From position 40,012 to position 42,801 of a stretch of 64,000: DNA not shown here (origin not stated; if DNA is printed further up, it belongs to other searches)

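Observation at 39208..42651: MtrA/MtrB-type porin-cytochrome conduit embedded in a glycosyltransferase operon, with no MtrC, CymA or PioC partner in view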

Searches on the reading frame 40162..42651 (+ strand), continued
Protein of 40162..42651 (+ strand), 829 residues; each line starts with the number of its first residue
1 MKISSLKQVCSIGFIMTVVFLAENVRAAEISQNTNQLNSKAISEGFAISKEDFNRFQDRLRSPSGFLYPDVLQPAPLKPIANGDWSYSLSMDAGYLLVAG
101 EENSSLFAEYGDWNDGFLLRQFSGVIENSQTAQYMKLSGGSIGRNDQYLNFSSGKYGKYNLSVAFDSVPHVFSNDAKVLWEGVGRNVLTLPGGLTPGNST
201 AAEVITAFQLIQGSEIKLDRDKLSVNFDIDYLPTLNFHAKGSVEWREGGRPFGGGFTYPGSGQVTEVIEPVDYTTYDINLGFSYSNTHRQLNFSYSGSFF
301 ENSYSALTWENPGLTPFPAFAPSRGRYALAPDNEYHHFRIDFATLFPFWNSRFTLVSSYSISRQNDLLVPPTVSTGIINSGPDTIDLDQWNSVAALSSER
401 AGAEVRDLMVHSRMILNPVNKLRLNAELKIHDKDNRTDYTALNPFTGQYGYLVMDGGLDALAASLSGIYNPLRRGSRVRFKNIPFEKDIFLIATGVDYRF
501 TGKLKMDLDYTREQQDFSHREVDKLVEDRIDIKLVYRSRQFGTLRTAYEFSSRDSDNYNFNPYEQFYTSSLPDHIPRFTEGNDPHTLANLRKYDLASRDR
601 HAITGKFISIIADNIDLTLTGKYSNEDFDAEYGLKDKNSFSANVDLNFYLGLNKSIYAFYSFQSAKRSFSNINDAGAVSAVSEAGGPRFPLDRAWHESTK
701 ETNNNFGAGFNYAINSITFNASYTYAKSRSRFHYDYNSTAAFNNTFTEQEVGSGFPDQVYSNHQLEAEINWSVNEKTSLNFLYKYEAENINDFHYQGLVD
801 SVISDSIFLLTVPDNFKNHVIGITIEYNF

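Call 20: find_related_loci(query=A1, collection=genome_contigs, flank=10000)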
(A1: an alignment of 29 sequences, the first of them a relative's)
Query A1 (829 aa) in genome_contigs; peptide patterns used: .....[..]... (x = any residue, [..] = any of these).
325 stretches matched a pattern; 224 encode a relative of the query (tblastn E <= 1e-3); the best 80 are kept; 80 distinct loci.
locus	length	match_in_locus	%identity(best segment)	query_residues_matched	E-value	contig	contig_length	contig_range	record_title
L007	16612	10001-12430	46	16-829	0e+0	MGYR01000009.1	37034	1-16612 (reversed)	MAG: Gammaproteobacteria bacterium RIFCSPLOWO2_02_FULL_56_15 rifcsplowo2_02_scaffold_1154, whole genome shotgun sequence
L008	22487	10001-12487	64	1-829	0e+0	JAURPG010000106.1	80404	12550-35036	MAG: Gammaproteobacteria bacterium isolate SFB_South_Co_18 k141_3337645, whole genome shotgun sequence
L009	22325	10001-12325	38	58-829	0e+0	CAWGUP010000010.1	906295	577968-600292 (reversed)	MAG: uncultured Alphaproteobacteria bacterium isolate MFD02671.bin.3.111 genome assembly, contig: contig_9972, whole gen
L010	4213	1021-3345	38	58-829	0e+0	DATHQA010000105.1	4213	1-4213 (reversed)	MAG TPA_asm: Rhizomicrobium sp. isolate SMAG_U12726 k141_4155482, whole genome shotgun sequence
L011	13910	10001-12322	38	58-829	1e-172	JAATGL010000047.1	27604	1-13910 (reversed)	MAG: Alphaproteobacteria bacterium isolate bin_332 k141_2818984, whole genome shotgun sequence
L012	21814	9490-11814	38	58-829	9e-166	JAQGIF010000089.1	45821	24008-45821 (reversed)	MAG: Rhodospirillales bacterium isolate RYN_452 scaffold_463938, whole genome shotgun sequence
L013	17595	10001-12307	38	62-829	3e-164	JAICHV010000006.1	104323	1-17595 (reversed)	MAG: Alphaproteobacteria bacterium isolate GZL_FP_2_bin.34 k141_2681242_length_104323_cov_43.0587, whole genome shotgun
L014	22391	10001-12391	35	35-829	3e-160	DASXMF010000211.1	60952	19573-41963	MAG TPA_asm: Rhizomicrobium sp. isolate SMAG_U5321 k141_389887, whole genome shotgun sequence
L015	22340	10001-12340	36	35-829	4e-157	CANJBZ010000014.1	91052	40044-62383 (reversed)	MAG: Alphaproteobacteria bacterium isolate RH-23may17-1006 genome assembly, contig: RH-23may17-C1716, whole genome shotg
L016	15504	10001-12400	35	35-829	3e-156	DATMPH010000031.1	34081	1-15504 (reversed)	MAG TPA_asm: Rhizomicrobium sp. isolate SMAG_U12897 k141_964311, whole genome shotgun sequence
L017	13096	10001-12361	37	62-829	5e-156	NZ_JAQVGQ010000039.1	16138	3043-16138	MAG: Immundisolibacter sp. isolate STE_186 NODE_8351_length_16138_cov_5.330398_Sandtown_E, whole genome shotgun sequence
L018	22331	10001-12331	37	56-829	1e-155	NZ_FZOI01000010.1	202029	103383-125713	Azospirillum sp. RU38E, whole genome shotgun sequence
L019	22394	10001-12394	35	35-829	5e-154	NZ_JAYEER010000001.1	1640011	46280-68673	Nitrospirillum sp. BR 11163 contig_1, whole genome shotgun sequence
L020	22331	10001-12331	36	56-829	5e-154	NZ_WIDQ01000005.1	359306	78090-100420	Niveispirillum sp. SYP-B3756 NODE_5, whole genome shotgun sequence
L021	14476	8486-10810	36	58-829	5e-154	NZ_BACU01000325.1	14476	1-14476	Azospirillum sp. B4, whole genome shotgun sequence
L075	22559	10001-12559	29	1-825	5e-105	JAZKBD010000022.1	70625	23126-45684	MAG: Pseudomonadota bacterium isolate ADI_H3L2_1_122_18_3-bin063_1 ADIH3L21_B063_1_000000000022, whole genome shotgun se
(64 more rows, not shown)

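Call 28: search_solved_structures(query=window:40162-42651:+, max_evalue=1, show_alignments=1)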
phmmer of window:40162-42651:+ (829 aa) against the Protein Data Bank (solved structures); distinct sequences matched with E-value up to 1: 2.
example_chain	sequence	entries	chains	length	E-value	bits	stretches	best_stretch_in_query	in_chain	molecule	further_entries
6r2q_B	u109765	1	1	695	3.4e-18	68.4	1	141-338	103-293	Uncharacterized protein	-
2hfs_A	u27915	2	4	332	0.0082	17.5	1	439-519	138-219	Mevalonate kinase, putative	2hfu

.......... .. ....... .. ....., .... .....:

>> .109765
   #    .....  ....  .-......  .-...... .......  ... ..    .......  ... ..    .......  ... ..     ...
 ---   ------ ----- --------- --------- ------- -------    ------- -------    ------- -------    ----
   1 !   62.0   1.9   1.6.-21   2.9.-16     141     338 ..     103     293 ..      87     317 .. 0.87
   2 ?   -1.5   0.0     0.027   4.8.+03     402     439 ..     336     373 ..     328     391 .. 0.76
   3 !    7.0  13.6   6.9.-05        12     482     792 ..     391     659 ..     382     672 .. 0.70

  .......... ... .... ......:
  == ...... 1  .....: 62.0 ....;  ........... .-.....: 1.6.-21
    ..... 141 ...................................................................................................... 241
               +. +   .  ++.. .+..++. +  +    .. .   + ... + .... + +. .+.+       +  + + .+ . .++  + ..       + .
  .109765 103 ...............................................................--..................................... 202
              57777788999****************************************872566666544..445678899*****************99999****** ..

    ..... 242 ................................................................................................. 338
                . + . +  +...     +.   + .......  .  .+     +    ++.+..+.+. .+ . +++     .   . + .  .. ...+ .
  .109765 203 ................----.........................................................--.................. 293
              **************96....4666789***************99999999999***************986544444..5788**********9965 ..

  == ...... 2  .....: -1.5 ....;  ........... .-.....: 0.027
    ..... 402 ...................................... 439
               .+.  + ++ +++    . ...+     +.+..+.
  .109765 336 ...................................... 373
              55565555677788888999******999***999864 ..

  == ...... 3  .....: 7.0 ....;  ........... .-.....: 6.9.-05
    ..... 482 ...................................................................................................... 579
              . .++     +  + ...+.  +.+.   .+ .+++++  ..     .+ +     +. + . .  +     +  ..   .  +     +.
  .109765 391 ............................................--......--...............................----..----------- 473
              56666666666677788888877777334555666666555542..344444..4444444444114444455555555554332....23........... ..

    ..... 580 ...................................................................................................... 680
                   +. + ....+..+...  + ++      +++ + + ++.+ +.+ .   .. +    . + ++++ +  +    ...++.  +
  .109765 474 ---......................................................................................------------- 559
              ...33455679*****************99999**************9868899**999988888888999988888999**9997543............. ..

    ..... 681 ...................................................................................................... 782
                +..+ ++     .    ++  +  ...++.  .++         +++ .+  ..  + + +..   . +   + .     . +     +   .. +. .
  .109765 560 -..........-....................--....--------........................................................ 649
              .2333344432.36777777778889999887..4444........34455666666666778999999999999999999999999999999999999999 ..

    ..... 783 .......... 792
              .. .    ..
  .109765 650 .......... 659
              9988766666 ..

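Call 43: predict_structure(alignment_id=A1)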
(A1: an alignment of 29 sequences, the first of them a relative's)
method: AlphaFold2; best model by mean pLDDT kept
length: 829 residues; sequences in the alignment: 29
mean_pLDDT: 80.3   pTM: 0.76
mean pLDDT of the five models: 80.3, 78.2, 75.3, 73.9, 73.2
residues with pLDDT >= 90: 309; 70-90: 351; 50-70: 83; < 50: 86
segments of 3 or more residues with pLDDT < 50: 1-45, 51-60, 259-263, 456-463, 796-812
pLDDT, mean of each block of 10 residues (from residue 1): 25 23 22 39 49 45 54 69 83 80 62 70 88 91 81 93 92 78 88 86 81 84 95 91 94 58 66 97 94 98 91 64 82 96 92 97 90 76 75 81 93 95 97 89 83 52 61 82 90 97 94 93 93 90 93 88 89 88 81 74 94 87 93 91 91 84 95 87 89 92 94 84 93 88 74 75 90 83 87 54 36 69 85
secondary structure, 60 per line:
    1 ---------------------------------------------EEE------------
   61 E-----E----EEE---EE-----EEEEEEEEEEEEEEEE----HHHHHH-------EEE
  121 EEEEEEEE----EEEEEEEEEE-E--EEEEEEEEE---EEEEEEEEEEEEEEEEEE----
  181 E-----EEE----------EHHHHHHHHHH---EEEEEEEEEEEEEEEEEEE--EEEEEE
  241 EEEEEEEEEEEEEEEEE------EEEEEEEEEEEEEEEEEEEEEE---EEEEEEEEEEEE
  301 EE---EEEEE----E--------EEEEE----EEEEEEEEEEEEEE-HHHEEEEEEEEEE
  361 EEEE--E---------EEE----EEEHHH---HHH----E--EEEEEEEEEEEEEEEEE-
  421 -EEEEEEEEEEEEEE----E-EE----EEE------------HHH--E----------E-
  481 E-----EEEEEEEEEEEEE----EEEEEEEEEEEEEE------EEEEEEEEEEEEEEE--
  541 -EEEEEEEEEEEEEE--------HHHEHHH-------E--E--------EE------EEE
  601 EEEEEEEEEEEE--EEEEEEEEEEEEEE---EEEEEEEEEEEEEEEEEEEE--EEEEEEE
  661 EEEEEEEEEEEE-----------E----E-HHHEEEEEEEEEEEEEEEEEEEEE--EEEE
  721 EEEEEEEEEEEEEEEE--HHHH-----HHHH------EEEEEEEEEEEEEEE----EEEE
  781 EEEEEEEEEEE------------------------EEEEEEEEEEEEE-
elements in order (helices of 4 or more, strands of 3 or more residues): E46-48 E72-74 E85-100 H105-110 E118-128 E133-142 E147-155 E159-176 E187-189 H201-210 E214-232 E235-257 E264-285 E289-302 E306-310 E324-328 E333-346 E351-364 E377-379 E384-386 E403-419 E422-435 E448-450 E487-499 E504-517 E524-538 E542-555 E598-612 E615-628 E632-651 E654-672 E694-714 E717-736 H739-742 H748-751 E758-772 E777-791 E816-828

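Call 45: find_encoding_contigs(protein=P0012, flank=10000, max_places=1)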
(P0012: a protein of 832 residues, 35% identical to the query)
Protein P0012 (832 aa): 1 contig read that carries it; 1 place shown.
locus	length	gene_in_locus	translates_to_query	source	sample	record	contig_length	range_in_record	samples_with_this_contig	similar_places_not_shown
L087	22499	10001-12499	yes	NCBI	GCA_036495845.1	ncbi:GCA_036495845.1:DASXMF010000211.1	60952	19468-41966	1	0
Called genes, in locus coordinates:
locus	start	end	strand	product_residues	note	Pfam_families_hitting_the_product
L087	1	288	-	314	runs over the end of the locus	PF01370:Epimerase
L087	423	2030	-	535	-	PF14052:Caps_assemb_Wzi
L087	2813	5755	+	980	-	PF02563:Poly_export, PF22461:SLBB_2 (weak), PF10531:SLBB (weak)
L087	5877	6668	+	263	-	PF02397:Bac_transf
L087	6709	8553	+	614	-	PF00005:ABC_tran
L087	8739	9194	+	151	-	-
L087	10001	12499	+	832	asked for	PF11854:MtrB_PioB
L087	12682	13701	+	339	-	-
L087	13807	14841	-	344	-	PF01979:Amidohydro_1 (faint)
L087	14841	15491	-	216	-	PF13489:Methyltransf_23, PF08241:Methyltransf_11, PF08242:Methyltransf_12 (weak), PF13649:Methyltransf_25, PF13847:Methyltransf_31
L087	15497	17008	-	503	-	PF02310:B12-binding, PF04055:Radical_SAM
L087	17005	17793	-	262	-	PF13489:Methyltransf_23 (weak), PF13847:Methyltransf_31, PF08241:Methyltransf_11, PF08242:Methyltransf_12 (weak), PF13649:Methyltransf_25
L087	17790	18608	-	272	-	PF13489:Methyltransf_23, PF08241:Methyltransf_11, PF08242:Methyltransf_12, PF13649:Methyltransf_25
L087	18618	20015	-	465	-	PF02310:B12-binding (faint), PF04055:Radical_SAM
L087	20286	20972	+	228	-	-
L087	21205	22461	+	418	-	PF14907:NTP_transf_5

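Call 47: fold_search(model_id=the predicted structure, library=pdb)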
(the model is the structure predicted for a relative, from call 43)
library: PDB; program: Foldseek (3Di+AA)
matches with E <= 10: 914; with E <= 0.001: 434
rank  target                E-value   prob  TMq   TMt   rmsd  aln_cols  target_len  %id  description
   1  6r2q_B                6.4e-40  1.00  0.67  0.85   4.6       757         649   18  Structure of the Mtr complex (released 2020-04-22)
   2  8p97_A                5.7e-10  1.00  0.33  0.42  12.8       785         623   10  BtuB3G3 bound to cyanocobalamin with disordered EL8 (released 2023-08-16)
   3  9nn6_A                1.2e-09  1.00  0.33  0.41  14.2       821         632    9  E. coli Cir in Complex with the RBD of Microcin V (released 2025-09-24)
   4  1nqg                  2.4e-09  1.00  0.32  0.43  12.8       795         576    8  OUTER MEMBRANE COBALAMIN TRANSPORTER (BTUB) FROM E. COLI, WITH BOUND CALCIUM (released 2003-04-29)
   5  5out                  2.8e-09  1.00  0.35  0.39  13.8       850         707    9  CRYSTAL STRUCTURE OF THE FERRIC ENTEROBACTIN RECEPTOR (PFEA) MUTANT (G324V) FROM PSEUDOMONAS AERUGINOSA (released 2018-09-05)
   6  6bpn                  4.5e-09  1.00  0.34  0.41  13.1       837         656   11  The crystal structure of the Ferric-Catecholate import receptor Fiu from E. coli K12: Open form (C2221) (released 2018-11-28)
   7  2gsk_A                5.2e-09  1.00  0.33  0.43  13.0       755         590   10  Structure of the BtuB:TonB Complex (released 2006-06-13)
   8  4rdt_B                5.5e-09  1.00  0.33  0.41  10.4       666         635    8  Structure of the bacterial Zn-transporter ZnuD from Neisseria meningitidis (flexible conformation bound to a zinc ion) (released 2015-08-19)
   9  4rdt_A                6.1e-09  1.00  0.33  0.42  10.3       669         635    8  Structure of the bacterial Zn-transporter ZnuD from Neisseria meningitidis (flexible conformation bound to a zinc ion) (released 2015-08-19)
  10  9a2z_MODEL_1_A        6.8e-09  1.00  0.35  0.38  14.9       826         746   10  Model of E. coli FepA by in-cell photo-crosslinking MS and deep learning (released 2023-02-24)
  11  4aip_A                7.6e-09  1.00  0.36  0.43  11.6       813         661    8  The FrpB iron transporter from Neisseria meningitidis (F3-3 variant) (released 2013-01-23)
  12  4aip_C                8.4e-09  1.00  0.36  0.43  12.5       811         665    8  The FrpB iron transporter from Neisseria meningitidis (F3-3 variant) (released 2013-01-23)
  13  5mzs                  9.4e-09  1.00  0.36  0.42  13.4       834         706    7  Crystal structure of the ferric enterobactin receptor (PfeA) mutant (R480A_Q482A) from Pseudomonas aeruginosa (released 2018-02-14)
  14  4aip_B                1.2e-08  1.00  0.35  0.41  12.4       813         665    8  The FrpB iron transporter from Neisseria meningitidis (F3-3 variant) (released 2013-01-23)
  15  5fr8_A                1.2e-08  1.00  0.37  0.42  13.5       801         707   11  Crystal structure of the siderophore receptor PirA from Acinetobacter baumannii (released 2016-05-11)
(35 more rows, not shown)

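Call 53: search_solved_structures(query=L003:8140-8580:+, max_evalue=0.01)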
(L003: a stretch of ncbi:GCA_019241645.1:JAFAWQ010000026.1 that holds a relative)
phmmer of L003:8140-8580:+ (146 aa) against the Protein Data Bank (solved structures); distinct sequences matched with E-value up to 0.01: 103 (the best 60 are shown).
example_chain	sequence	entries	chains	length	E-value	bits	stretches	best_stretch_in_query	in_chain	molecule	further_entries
1fj0_A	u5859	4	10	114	3e-27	98.7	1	36-142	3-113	CYTOCHROME C2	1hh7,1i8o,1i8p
1jdl_A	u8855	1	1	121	6.4e-26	94.4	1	34-142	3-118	CYTOCHROME C2, ISO-2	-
2c2c_A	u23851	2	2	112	4.4e-23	85.2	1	34-142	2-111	CYTOCHROME C2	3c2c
1cxa_A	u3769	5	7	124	1.3e-22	83.8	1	33-146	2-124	CYTOCHROME C2 | cytochrome c-2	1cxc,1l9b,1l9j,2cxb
1hro_A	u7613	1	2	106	6.8e-20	74.9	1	31-142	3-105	CYTOCHROME C2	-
2yk3_A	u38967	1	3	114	8.2e-19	71.4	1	32-142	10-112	CYTOCHROME C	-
4dy9_A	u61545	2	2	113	1.4e-17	67.4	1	32-142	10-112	Cytochrome c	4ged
8ed4_I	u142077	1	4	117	2e-17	66.9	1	36-142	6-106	C-type cytochrome c552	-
1c2n_A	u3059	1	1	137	2.4e-17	66.6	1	22-142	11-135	CYTOCHROME C2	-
2bgv_X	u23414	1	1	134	1.2e-16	64.4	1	34-140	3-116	CYTOCHROME C-550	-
1raq_A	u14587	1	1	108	1.3e-16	64.2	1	33-141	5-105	REP A2 ISO-1-CYTOCHROME C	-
155c_A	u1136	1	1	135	2.4e-16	63.4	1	33-140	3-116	CYTOCHROME C550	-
1rap_A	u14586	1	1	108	2.5e-16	63.3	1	33-141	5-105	REP A2 ISO-1-CYTOCHROME C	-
1irw_A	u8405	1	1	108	4.3e-16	62.6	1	33-141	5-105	CYTOCHROME C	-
3cyt_O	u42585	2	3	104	5.7e-16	62.2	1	34-142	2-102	CYTOCHROME C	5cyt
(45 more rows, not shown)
